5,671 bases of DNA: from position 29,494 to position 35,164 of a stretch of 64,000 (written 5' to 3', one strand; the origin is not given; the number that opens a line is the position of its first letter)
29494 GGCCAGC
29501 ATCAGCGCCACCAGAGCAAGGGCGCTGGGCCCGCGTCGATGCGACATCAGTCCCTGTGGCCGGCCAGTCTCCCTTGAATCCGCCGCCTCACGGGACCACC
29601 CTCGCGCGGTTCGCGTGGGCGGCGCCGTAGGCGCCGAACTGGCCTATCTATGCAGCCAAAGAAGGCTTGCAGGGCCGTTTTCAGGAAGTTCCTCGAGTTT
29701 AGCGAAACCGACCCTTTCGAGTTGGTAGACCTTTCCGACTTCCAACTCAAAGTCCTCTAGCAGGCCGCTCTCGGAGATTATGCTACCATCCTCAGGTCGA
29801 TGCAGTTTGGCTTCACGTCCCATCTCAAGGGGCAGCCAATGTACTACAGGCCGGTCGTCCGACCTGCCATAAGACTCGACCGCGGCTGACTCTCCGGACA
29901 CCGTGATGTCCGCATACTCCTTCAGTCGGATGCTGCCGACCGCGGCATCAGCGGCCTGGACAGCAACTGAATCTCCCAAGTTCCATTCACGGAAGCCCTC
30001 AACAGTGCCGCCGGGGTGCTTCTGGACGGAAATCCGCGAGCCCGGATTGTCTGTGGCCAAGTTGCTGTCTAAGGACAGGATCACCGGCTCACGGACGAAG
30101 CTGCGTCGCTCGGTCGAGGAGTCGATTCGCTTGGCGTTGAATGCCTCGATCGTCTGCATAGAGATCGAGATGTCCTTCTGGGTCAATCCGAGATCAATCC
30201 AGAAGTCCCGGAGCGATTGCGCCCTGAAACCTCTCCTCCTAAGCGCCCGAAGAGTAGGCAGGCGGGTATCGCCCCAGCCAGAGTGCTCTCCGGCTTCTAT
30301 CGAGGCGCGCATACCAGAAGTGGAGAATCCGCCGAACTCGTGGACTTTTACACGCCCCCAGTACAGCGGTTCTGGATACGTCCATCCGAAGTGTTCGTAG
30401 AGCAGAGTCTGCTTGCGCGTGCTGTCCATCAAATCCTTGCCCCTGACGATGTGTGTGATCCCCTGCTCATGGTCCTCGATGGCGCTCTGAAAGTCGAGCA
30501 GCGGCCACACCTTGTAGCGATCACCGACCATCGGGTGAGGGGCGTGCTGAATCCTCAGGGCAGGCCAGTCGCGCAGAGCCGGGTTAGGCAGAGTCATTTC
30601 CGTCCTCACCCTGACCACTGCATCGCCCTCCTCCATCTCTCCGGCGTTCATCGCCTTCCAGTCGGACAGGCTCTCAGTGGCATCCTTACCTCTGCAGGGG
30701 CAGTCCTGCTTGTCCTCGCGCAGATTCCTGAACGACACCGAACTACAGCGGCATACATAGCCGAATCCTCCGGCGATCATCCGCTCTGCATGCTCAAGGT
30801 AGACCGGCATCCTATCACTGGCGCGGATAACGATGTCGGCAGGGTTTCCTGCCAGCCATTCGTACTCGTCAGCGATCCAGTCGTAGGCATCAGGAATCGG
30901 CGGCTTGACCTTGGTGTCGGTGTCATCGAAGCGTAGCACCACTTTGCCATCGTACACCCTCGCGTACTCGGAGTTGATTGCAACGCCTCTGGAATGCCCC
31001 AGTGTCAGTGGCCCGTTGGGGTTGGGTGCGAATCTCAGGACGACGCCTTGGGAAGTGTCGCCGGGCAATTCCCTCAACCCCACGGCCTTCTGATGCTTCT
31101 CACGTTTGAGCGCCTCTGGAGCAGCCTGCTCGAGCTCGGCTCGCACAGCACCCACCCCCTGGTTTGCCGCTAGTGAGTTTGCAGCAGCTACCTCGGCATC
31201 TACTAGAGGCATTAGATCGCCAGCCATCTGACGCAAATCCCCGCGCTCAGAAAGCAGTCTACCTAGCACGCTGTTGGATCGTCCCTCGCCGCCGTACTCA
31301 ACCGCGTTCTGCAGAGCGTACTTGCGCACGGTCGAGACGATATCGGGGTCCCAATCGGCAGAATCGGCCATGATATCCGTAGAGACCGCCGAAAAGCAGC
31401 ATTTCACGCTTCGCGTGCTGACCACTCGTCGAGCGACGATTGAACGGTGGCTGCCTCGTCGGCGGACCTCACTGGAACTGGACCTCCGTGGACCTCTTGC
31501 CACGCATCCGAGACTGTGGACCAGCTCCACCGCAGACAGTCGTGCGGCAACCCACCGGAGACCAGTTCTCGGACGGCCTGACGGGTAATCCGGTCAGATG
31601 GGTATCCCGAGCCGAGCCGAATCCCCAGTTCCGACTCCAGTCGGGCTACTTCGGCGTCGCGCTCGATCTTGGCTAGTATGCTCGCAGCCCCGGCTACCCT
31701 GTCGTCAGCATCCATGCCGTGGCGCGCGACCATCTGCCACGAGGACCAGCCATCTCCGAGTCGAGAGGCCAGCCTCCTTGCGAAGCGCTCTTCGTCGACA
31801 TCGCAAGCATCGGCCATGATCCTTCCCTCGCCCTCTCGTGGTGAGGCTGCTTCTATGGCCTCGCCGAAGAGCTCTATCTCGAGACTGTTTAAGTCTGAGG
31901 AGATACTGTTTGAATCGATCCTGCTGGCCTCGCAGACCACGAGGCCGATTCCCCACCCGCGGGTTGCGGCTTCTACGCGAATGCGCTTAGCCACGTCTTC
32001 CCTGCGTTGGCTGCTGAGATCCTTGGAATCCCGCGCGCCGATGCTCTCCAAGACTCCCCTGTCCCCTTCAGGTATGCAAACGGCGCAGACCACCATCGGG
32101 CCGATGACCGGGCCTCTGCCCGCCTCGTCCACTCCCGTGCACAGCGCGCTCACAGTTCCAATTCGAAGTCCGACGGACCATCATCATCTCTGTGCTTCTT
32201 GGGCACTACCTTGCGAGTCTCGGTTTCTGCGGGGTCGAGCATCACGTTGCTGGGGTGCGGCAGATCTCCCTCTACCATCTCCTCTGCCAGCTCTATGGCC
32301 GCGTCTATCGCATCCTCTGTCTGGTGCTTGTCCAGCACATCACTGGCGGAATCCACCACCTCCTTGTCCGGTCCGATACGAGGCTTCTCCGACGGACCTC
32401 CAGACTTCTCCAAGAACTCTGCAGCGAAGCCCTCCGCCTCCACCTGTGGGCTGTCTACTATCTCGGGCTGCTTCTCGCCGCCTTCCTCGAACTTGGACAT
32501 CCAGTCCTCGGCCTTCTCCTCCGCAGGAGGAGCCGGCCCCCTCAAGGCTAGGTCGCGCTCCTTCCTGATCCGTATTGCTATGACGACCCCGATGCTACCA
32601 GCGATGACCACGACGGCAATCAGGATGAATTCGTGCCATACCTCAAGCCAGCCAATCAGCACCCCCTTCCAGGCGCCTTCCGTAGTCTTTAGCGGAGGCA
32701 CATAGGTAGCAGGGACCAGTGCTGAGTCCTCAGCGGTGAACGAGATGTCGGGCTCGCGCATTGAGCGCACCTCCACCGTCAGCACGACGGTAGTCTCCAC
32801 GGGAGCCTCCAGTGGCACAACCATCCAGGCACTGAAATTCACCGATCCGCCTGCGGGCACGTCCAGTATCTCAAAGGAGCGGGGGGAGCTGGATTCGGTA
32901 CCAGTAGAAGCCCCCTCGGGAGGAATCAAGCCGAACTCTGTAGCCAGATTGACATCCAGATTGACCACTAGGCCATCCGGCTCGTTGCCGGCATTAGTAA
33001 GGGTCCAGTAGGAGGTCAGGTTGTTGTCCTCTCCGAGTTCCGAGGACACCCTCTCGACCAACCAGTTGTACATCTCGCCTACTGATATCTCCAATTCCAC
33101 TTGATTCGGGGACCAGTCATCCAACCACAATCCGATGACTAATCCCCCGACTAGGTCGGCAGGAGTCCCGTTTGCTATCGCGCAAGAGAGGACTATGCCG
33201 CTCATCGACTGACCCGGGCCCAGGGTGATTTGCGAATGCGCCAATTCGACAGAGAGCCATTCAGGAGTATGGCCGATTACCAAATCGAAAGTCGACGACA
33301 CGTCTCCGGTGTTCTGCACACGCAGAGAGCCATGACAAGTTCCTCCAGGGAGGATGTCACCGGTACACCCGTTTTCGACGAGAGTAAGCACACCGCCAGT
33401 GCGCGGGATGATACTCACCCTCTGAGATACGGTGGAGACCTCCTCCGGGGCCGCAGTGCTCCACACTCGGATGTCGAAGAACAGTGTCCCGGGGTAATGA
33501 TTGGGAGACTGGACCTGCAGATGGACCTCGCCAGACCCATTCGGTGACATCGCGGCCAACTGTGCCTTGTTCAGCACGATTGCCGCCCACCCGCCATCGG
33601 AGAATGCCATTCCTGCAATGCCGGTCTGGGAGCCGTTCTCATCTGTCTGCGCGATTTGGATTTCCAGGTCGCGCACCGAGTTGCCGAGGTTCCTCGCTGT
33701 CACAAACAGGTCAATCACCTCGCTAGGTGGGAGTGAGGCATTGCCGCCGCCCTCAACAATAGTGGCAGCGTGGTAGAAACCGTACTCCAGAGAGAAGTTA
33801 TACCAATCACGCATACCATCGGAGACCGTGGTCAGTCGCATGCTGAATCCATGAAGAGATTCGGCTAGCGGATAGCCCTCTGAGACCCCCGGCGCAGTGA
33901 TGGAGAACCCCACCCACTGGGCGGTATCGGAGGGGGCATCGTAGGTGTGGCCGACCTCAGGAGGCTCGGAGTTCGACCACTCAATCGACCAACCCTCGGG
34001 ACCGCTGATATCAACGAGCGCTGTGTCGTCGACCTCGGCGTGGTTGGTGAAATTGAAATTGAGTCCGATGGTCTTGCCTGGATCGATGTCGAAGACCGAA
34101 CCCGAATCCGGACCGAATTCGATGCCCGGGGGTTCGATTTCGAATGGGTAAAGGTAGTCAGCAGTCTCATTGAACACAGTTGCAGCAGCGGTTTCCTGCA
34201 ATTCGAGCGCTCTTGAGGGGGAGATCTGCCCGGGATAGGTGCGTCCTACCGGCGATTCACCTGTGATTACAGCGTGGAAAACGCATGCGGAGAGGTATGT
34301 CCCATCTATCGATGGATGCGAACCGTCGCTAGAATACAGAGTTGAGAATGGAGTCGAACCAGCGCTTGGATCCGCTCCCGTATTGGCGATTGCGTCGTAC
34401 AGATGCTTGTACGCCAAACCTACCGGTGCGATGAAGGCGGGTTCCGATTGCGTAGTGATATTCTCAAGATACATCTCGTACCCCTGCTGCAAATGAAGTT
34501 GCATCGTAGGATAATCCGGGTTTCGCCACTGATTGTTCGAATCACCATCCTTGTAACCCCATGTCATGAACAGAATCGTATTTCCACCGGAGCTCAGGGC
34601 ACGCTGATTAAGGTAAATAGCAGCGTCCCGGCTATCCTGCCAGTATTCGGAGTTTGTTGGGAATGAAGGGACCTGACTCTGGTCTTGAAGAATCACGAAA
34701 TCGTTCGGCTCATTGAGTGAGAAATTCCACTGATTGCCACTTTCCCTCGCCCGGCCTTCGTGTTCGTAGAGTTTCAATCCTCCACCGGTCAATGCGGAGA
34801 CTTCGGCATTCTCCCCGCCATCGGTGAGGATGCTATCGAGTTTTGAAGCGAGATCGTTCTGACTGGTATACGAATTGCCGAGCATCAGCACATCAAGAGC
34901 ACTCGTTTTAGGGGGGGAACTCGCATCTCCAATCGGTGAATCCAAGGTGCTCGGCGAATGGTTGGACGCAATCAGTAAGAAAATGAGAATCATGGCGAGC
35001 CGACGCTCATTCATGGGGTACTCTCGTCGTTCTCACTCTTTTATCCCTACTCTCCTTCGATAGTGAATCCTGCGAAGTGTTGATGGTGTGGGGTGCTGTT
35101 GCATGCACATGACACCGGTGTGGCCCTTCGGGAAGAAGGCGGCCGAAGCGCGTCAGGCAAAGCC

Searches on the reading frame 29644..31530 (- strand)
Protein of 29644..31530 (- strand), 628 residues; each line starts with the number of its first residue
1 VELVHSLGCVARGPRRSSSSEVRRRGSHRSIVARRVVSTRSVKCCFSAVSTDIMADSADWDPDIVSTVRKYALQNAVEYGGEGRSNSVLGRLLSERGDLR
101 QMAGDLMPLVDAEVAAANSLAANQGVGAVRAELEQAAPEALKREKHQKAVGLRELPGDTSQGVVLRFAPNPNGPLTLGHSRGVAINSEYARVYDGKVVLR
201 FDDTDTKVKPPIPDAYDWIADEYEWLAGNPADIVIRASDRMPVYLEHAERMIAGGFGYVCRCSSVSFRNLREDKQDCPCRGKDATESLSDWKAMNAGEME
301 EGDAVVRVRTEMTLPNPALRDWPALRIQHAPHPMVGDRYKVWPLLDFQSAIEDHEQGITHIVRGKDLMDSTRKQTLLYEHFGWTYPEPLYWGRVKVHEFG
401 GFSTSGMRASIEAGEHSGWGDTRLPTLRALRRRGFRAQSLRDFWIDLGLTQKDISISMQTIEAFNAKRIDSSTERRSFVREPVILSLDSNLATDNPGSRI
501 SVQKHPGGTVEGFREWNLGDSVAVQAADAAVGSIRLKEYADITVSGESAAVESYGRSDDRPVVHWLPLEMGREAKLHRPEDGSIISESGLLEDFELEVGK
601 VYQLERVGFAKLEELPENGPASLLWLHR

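Call 45: search_protein_families(library=pfam, proteins=[window:29644-31530:-], max_evalue=0.001)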
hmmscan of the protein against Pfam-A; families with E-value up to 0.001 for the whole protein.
window:29644-31530:- (628 aa): 1 family
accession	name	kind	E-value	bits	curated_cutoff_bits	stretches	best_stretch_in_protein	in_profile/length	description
PF00749.27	tRNA-synt_1c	-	1.3e-57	195.6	23.4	1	163-470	2-313/314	tRNA synthetases class I (E and Q), catalytic domain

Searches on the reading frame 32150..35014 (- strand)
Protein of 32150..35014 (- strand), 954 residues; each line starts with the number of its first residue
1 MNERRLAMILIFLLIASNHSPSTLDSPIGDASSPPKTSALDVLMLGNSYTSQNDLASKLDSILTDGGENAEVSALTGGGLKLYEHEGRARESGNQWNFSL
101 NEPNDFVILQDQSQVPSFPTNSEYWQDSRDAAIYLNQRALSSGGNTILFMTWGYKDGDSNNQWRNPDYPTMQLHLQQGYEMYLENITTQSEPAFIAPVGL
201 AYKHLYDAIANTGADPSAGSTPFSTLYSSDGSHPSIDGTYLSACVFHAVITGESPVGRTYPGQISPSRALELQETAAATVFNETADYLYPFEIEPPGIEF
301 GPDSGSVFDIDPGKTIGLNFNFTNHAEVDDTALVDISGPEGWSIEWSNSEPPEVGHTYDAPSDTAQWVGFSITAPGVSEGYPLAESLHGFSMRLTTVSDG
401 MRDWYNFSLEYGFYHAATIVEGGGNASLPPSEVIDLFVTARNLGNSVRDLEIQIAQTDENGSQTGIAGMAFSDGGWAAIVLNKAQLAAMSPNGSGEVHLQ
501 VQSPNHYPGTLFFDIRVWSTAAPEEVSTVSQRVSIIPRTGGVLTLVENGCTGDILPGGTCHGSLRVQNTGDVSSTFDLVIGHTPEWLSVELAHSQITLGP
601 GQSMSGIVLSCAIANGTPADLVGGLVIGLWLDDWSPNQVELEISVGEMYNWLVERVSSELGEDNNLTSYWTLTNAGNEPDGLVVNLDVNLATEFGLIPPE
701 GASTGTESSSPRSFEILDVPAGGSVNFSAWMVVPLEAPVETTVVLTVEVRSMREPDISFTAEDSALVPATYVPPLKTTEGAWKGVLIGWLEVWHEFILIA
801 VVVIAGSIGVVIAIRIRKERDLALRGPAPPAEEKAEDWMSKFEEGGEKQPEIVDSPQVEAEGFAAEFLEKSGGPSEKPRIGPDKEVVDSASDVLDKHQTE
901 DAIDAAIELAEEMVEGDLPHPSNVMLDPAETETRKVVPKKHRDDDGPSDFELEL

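Call 45: search_protein_families(library=pfam, proteins=[window:32150-35014:-], max_evalue=0.001)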
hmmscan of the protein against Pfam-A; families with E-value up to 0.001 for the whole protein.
window:32150-35014:- (954 aa): 2 families
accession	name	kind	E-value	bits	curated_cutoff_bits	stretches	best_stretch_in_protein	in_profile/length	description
PF23619.1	Ig_VWA7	-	7.8e-06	26.5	27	0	717-759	52-95/104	VWA7 Ig-like domain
PF16227.11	DUF4886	-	0.00018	21.1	26.7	0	102-274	81-237/242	Domain of unknown function (DUF4886)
